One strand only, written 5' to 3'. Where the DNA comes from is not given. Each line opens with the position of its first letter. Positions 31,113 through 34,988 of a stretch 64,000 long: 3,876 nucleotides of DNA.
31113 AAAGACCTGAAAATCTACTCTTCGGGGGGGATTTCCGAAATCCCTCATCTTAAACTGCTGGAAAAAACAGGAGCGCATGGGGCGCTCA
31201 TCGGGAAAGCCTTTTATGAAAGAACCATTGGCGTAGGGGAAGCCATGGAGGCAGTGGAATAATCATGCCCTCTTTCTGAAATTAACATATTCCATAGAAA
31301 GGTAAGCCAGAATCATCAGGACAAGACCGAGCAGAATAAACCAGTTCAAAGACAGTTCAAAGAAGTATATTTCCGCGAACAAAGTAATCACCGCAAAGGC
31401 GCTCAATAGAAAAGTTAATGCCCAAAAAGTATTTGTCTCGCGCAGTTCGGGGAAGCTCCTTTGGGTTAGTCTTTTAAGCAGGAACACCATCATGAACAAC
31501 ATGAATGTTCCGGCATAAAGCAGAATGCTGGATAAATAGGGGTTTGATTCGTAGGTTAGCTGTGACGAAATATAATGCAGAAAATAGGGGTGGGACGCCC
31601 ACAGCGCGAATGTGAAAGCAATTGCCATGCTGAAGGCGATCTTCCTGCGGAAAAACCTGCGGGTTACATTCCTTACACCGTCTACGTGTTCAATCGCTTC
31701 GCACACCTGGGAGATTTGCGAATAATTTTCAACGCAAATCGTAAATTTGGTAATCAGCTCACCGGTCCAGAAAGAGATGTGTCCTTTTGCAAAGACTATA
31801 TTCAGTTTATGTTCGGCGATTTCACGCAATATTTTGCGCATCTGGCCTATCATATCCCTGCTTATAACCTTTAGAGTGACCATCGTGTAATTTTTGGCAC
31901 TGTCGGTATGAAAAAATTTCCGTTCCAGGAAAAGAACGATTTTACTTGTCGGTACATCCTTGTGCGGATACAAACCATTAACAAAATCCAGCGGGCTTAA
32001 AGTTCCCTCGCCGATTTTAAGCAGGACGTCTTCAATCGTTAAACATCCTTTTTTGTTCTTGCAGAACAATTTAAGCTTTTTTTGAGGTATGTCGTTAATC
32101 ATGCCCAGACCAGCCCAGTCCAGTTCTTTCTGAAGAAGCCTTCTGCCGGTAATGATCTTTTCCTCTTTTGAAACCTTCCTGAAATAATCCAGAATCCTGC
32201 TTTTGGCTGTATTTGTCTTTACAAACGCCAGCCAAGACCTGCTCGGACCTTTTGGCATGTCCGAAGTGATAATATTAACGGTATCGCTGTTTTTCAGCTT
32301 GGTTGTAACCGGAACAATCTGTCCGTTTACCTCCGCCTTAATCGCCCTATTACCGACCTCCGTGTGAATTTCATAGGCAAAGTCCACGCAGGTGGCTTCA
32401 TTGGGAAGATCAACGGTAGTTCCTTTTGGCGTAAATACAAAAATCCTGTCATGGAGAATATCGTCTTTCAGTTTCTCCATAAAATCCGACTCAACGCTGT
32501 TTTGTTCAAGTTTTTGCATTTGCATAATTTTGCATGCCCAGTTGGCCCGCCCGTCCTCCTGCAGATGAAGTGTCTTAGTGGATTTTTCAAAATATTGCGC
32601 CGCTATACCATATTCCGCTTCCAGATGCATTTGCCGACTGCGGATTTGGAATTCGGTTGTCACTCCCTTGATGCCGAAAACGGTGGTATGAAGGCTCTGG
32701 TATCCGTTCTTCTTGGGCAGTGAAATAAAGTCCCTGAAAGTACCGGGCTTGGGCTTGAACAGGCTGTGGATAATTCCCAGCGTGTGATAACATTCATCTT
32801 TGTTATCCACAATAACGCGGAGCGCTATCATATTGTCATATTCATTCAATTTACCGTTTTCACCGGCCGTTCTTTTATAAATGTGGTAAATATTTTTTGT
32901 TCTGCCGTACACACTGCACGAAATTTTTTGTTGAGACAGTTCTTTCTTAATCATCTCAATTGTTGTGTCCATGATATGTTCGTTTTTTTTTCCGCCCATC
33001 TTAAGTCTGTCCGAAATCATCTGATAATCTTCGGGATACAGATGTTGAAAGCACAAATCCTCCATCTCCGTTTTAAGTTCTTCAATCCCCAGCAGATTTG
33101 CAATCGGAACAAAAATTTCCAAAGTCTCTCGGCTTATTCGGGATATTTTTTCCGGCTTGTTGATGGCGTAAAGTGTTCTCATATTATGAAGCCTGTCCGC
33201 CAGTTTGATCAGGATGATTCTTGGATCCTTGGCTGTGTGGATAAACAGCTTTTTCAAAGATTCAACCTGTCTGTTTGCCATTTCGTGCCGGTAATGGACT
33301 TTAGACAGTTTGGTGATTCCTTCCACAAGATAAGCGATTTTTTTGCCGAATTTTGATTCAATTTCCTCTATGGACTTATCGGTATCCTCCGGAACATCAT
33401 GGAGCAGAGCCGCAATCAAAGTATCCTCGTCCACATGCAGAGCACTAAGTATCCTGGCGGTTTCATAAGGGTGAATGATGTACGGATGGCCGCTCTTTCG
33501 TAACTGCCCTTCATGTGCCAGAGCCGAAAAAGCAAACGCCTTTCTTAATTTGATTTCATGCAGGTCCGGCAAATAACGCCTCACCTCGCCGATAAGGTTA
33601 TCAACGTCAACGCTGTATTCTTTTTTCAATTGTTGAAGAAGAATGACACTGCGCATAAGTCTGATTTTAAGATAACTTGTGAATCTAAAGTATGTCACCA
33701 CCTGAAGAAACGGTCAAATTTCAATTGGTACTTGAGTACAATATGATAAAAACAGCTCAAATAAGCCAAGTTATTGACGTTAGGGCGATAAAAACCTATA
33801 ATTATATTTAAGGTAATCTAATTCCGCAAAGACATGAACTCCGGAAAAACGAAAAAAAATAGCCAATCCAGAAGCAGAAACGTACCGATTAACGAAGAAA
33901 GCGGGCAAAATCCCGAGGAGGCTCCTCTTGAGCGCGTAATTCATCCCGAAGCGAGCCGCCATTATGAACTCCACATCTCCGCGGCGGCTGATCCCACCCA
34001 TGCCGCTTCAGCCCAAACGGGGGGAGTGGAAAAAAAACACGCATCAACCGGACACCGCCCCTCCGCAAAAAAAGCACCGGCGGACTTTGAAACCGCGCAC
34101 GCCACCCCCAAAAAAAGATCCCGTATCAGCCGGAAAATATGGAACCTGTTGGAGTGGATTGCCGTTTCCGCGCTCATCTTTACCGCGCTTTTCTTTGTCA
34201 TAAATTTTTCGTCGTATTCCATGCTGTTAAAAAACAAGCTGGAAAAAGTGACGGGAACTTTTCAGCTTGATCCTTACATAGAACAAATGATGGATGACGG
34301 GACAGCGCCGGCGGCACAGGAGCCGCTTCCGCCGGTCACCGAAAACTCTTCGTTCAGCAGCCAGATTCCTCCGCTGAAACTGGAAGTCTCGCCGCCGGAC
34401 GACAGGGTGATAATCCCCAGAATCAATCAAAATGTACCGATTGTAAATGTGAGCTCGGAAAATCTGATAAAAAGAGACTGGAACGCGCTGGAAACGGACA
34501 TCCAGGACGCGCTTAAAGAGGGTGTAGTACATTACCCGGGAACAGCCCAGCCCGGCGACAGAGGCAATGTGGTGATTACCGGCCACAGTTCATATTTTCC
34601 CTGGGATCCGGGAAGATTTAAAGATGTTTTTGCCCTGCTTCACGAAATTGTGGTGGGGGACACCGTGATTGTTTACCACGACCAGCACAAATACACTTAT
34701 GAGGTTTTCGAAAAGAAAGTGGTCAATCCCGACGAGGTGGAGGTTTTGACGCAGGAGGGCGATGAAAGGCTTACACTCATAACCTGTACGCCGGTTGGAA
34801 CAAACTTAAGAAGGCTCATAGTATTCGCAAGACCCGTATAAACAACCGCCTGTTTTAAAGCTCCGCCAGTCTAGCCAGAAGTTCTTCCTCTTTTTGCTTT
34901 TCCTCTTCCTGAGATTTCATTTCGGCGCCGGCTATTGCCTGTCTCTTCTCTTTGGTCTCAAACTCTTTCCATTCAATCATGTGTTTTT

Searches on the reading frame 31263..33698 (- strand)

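Call 17: search_protein_families(library=pfam, proteins=[window:31263-33698:-], max_evalue=0.001)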
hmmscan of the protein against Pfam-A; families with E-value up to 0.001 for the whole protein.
window:31263-33698:- (811 aa): 5 families
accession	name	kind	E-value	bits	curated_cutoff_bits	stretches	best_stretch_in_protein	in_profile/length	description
PF13328.12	HD_4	-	3.4e-43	147.5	27.2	1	54-205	1-155/156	HD domain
PF04607.23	RelA_SpoT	-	1.5e-29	103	27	1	265-370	1-107/113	Region found in RelA / SpoT proteins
PF02824.27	TGS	-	2.2e-21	76.1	22.2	1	419-478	1-60/60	TGS domain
PF01966.28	HD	-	1.8e-10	41.5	22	1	73-173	1-116/116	HD domain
PF13291.12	ACT_4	-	4.9e-09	37.2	27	1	606-680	6-80/80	ACT domain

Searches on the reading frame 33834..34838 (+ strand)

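Call 94: search_protein_families(library=pfam, proteins=[window:33834-34838:+], max_evalue=0.0001)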
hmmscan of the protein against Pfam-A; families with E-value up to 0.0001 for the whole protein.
window:33834-34838:+ (335 aa): 1 family
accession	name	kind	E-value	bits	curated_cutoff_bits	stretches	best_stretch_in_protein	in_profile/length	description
PF04203.18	Sortase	-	4.2e-29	101.3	26.6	1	194-335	3-125/125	Sortase domain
